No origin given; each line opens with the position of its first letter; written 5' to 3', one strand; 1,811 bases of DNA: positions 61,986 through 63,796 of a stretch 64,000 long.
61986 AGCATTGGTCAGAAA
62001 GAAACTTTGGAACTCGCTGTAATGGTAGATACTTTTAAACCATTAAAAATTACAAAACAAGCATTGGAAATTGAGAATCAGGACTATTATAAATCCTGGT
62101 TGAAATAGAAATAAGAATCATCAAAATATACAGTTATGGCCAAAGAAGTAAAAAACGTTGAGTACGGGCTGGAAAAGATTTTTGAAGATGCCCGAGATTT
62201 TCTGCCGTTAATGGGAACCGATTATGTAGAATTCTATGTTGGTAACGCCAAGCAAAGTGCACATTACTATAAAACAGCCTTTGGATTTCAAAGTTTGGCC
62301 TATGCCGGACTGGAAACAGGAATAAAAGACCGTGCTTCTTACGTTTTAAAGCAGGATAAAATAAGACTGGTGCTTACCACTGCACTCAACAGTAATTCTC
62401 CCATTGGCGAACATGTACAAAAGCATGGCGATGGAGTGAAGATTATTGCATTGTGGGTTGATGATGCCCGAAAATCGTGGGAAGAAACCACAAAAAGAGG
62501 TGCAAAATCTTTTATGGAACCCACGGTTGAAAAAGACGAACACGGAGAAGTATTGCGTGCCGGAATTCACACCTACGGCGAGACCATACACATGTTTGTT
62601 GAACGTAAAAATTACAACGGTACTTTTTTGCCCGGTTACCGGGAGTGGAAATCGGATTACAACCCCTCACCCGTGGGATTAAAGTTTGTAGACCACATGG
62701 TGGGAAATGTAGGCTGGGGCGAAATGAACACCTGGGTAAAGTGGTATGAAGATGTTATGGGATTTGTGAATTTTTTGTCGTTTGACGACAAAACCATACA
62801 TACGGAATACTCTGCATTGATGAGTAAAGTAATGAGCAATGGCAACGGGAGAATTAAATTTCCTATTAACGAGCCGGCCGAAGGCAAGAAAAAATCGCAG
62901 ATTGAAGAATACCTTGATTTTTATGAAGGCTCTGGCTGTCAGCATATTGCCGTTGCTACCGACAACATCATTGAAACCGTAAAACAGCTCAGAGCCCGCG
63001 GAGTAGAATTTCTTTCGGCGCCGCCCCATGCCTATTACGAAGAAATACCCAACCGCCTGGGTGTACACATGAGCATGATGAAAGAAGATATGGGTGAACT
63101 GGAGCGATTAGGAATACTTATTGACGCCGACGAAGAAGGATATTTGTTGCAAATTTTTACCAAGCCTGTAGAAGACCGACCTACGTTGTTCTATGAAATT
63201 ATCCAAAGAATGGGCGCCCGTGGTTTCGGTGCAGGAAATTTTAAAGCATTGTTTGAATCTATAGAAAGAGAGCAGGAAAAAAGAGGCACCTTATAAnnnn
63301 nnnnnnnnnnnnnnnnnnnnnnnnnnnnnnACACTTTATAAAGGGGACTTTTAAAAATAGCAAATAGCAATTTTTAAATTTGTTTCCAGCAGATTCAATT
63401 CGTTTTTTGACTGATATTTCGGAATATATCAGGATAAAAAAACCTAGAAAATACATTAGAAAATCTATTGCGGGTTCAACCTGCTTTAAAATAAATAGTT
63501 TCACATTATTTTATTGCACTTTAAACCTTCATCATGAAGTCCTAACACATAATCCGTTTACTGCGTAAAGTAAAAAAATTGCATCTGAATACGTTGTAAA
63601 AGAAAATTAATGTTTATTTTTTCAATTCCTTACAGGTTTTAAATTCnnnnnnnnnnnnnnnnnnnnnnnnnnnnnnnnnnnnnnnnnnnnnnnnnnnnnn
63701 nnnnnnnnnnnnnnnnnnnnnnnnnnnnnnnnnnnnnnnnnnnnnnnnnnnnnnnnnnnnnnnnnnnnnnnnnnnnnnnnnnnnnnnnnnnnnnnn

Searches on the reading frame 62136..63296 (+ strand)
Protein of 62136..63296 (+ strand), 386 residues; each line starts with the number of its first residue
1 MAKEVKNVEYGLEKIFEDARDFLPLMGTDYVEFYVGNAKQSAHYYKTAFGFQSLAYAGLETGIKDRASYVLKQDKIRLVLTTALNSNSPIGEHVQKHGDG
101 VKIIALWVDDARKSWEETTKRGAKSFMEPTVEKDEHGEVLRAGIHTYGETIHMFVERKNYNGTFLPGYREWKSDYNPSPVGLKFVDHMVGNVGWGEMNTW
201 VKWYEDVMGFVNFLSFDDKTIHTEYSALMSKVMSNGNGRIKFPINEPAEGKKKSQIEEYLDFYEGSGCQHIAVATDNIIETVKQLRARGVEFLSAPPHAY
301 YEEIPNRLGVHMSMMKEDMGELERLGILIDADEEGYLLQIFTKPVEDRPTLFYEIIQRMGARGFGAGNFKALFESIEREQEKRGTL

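Call 11: search_protein_families(library=pfam, proteins=[window:62136-63296:+])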
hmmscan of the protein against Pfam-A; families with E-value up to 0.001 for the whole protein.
window:62136-63296:+ (386 aa): 4 families
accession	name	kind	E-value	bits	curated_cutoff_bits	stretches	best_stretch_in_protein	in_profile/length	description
PF00903.31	Glyoxalase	-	1.9e-21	77.1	20.6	2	194-302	9-105/121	Glyoxalase/Bleomycin resistance protein/Dioxygenase superfamily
PF13669.12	Glyoxalase_4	-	3.6e-13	50.2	27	2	31-133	3-101/109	Glyoxalase/Bleomycin resistance protein/Dioxygenase superfamily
PF14696.12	Glyoxalase_5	-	1.3e-06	29.1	27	1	25-157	7-126/139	Hydroxyphenylpyruvate dioxygenase, HPPD, N-terminal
PF13468.12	Glyoxalase_3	-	0.00077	20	25.1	0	249-292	62-102/176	Glyoxalase-like domain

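Call 15: find_encoding_contigs(protein=window:62136-63296:+, flank=10000, max_places=10)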
Protein window:62136-63296:+ (386 aa): no gene with exactly this product is on record in the collection.

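Call 36: find_homologous_proteins(query=window:62136-63296:+, max_evalue=1e-100)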
Query window:62136-63296:+ (386 aa): 8000 proteins with E <= 1e-100 among 8000 candidates; the best 120 are listed.
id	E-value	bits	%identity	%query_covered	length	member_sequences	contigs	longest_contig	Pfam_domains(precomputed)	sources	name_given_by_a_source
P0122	7.4e-263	889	100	100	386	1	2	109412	PF13669.13,PF14696.13,PF00903.32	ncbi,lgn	-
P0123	9.7e-262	886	99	100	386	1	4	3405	PF13669.13,PF14696.13,PF00903.32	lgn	-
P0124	1.9e-258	875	98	100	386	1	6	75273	PF13669.13,PF14696.13,PF00903.32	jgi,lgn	jgi:4-hydroxyphenylpyruvate dioxygenase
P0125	3.6e-241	818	91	100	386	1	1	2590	PF13669.13,PF14696.13,PF00903.32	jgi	jgi:4-hydroxyphenylpyruvate dioxygenase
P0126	4.2e-241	818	90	100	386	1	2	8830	PF13669.13,PF14696.13,PF00903.32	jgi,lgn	jgi:4-hydroxyphenylpyruvate dioxygenase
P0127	8.2e-241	817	90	100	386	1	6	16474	PF13669.13,PF14696.13,PF00903.32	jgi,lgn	-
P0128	1.1e-240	816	90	100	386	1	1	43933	PF13669.13,PF14696.13,PF00903.32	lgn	-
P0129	2.2e-240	815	90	100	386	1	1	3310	PF13669.13,PF14696.13,PF00903.32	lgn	-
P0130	3.7e-240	815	89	100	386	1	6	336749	PF13669.13,PF14696.13,PF00903.32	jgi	jgi:4-hydroxyphenylpyruvate dioxygenase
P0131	9.4e-240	813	90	100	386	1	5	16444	PF13669.13,PF14696.13,PF00903.32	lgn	-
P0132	8.8e-239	810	89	100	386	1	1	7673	PF13669.13,PF14696.13,PF00903.32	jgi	jgi:4-hydroxyphenylpyruvate dioxygenase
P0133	9.2e-239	810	89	100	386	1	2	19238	PF13669.13,PF14696.13,PF00903.32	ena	-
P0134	1.9e-238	809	89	100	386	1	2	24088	PF13669.13,PF14696.13,PF00903.32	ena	-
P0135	2.9e-238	808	89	100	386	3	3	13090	PF13669.13,PF14696.13,PF00903.32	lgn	-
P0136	1.4e-237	806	88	100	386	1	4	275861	PF13669.13,PF14696.13,PF00903.32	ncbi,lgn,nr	ncbi:MAG: 4-hydroxyphenylpyruvate dioxygenase [Flavobacteriales bacterium]|nr:4-hydroxyphenylpyruvat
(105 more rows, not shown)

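Call 37: find_encoding_contigs(protein=P0124, flank=10000, max_places=10)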
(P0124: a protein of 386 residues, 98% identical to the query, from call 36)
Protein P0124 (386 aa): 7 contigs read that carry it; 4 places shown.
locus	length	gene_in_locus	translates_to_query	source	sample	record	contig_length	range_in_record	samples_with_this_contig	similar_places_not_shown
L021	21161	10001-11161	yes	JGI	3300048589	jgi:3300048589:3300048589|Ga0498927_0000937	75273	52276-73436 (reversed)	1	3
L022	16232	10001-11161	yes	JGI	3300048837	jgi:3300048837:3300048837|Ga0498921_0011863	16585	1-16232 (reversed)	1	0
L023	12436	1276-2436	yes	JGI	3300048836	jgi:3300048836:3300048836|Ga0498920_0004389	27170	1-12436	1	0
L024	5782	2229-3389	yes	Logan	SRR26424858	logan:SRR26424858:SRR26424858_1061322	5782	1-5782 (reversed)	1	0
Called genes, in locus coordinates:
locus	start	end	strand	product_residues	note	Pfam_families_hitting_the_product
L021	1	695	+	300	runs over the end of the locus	PF00665:rve, PF13683:rve_3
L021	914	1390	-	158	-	PF22494:choice_anch_I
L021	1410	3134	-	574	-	PF18962:Por_Secre_tail (weak)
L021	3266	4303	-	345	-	PF02628:COX15-CtaA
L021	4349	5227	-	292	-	PF00698:Acyl_transf_1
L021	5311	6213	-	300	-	PF01370:Epimerase, PF04321:RmlD_sub_bind (faint), PF16363:GDP_Man_Dehyd (faint), PF08338:DUF1731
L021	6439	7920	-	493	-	-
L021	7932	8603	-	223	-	-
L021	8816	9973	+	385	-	PF20510:HgmA_N, PF07883:Cupin_2 (faint)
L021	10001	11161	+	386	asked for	PF14696:Glyoxalase_5 (weak), PF00903:Glyoxalase (weak), PF13669:Glyoxalase_4 (weak), PF00903:Glyoxalase, PF13669:Glyoxalase_4 (weak)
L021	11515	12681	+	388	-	PF13173:AAA_14, PF13635:DUF4143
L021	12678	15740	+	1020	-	PF14938:SNAP (weak), PF13424:TPR_12, PF00515:TPR_1, PF13424:TPR_12, PF24885:TPR_NPHP3, PF00515:TPR_1, PF13424:TPR_12, PF12770:CHAT, +16 more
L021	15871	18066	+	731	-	PF00515:TPR_1 (faint), PF07719:TPR_2 (faint), PF13181:TPR_8 (faint), PF13424:TPR_12 (weak), PF13176:TPR_7 (faint), PF13374:TPR_10 (faint), PF13424:TPR_12, PF07228:SpoIIE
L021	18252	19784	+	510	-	-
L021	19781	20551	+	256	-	PF00106:adh_short, PF01370:Epimerase (weak), PF08659:KR, PF13561:adh_short_C2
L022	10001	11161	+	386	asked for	PF14696:Glyoxalase_5 (weak), PF00903:Glyoxalase (weak), PF13669:Glyoxalase_4 (weak), PF00903:Glyoxalase, PF13669:Glyoxalase_4 (weak)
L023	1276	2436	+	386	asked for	PF14696:Glyoxalase_5 (weak), PF00903:Glyoxalase (weak), PF13669:Glyoxalase_4 (weak), PF00903:Glyoxalase, PF13669:Glyoxalase_4 (weak)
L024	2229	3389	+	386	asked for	PF14696:Glyoxalase_5 (weak), PF00903:Glyoxalase (weak), PF13669:Glyoxalase_4 (weak), PF00903:Glyoxalase, PF13669:Glyoxalase_4 (weak)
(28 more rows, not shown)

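Call 62: find_encoding_contigs(protein=P0122, flank=10000, max_places=10)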
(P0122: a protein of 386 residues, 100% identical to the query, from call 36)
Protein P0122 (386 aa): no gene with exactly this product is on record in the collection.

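Call 63: find_encoding_contigs(protein=P0123, flank=10000, max_places=10)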
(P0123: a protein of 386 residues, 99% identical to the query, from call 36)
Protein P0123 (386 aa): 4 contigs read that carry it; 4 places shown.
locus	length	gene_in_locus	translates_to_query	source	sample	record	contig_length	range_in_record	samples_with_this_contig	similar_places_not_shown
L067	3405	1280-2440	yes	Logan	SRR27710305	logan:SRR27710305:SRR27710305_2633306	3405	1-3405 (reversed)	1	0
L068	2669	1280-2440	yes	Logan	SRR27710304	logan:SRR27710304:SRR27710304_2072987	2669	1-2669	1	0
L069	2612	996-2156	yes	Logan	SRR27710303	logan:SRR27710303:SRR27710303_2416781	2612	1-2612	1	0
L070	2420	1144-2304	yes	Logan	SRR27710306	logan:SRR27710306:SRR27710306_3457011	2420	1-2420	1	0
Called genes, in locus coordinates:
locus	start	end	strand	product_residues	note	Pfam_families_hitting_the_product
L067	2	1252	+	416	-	?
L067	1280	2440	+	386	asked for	PF14696:Glyoxalase_5 (weak), PF00903:Glyoxalase (weak), PF13669:Glyoxalase_4 (faint), PF00903:Glyoxalase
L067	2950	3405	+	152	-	?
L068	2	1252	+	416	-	?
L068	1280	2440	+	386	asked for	PF14696:Glyoxalase_5 (weak), PF00903:Glyoxalase (weak), PF13669:Glyoxalase_4 (faint), PF00903:Glyoxalase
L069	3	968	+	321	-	?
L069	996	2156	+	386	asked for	PF14696:Glyoxalase_5 (weak), PF00903:Glyoxalase (weak), PF13669:Glyoxalase_4 (faint), PF00903:Glyoxalase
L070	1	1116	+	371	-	?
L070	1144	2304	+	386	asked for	PF14696:Glyoxalase_5 (weak), PF00903:Glyoxalase (weak), PF13669:Glyoxalase_4 (faint), PF00903:Glyoxalase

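Call 68: find_encoding_contigs(protein=P0128, flank=10000, max_places=10)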
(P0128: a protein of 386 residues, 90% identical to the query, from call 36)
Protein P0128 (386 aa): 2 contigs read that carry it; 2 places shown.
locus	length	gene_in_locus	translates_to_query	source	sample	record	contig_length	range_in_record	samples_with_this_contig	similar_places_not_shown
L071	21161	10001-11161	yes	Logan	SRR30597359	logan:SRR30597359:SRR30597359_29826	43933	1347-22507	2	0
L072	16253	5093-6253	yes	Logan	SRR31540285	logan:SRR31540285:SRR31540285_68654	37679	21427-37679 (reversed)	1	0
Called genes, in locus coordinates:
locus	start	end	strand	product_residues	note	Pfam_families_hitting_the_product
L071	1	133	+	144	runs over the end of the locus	PF01878:EVE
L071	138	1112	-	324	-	PF00756:Esterase, PF10503:Esterase_PHB, PF02230:Abhydrolase_2, PF20434:BD-FAE (weak), PF12146:Hydrolase_4 (faint), PF00326:Peptidase_S9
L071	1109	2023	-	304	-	-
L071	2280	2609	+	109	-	PF00436:SSB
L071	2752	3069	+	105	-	PF00436:SSB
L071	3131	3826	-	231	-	-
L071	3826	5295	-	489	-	PF00133:tRNA-synt_1 (faint), PF01406:tRNA-synt_1e, PF09334:tRNA-synt_1g (faint), PF09190:DALR_2 (weak)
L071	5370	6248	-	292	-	-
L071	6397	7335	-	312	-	PF01370:Epimerase, PF04321:RmlD_sub_bind, PF16363:GDP_Man_Dehyd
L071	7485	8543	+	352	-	PF17773:UPF0176_N, PF00581:Rhodanese, PF12368:Rhodanese_C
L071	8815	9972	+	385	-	PF20510:HgmA_N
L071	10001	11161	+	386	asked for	PF14696:Glyoxalase_5 (weak), PF00903:Glyoxalase (weak), PF13669:Glyoxalase_4 (weak), PF00903:Glyoxalase, PF13669:Glyoxalase_4 (weak)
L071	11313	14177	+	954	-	PF00515:TPR_1 (faint), PF07719:TPR_2 (faint), PF13424:TPR_12, PF17874:TPR_MalT (weak), PF00512:HisKA, PF02518:HATPase_c, PF00072:Response_reg, PF01627:Hpt, +2 more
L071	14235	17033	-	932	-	PF06119:NIDO, PF13585:CHU_C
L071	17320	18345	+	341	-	PF00022:Actin (faint), PF06723:MreB_Mbl, PF00012:HSP70, PF14450:FtsA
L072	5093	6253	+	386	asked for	PF14696:Glyoxalase_5 (weak), PF00903:Glyoxalase (weak), PF13669:Glyoxalase_4 (weak), PF00903:Glyoxalase, PF13669:Glyoxalase_4 (weak)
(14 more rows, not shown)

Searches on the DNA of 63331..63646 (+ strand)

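Call 48: search_dna_similar(query=window:63331-63646:+, collection=plasmids, mode=distant, max_evalue=0.01)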
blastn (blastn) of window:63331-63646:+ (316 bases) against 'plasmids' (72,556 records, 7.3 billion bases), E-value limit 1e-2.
No match.
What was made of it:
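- Tried and rejected: No plasmid matched (call 48).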
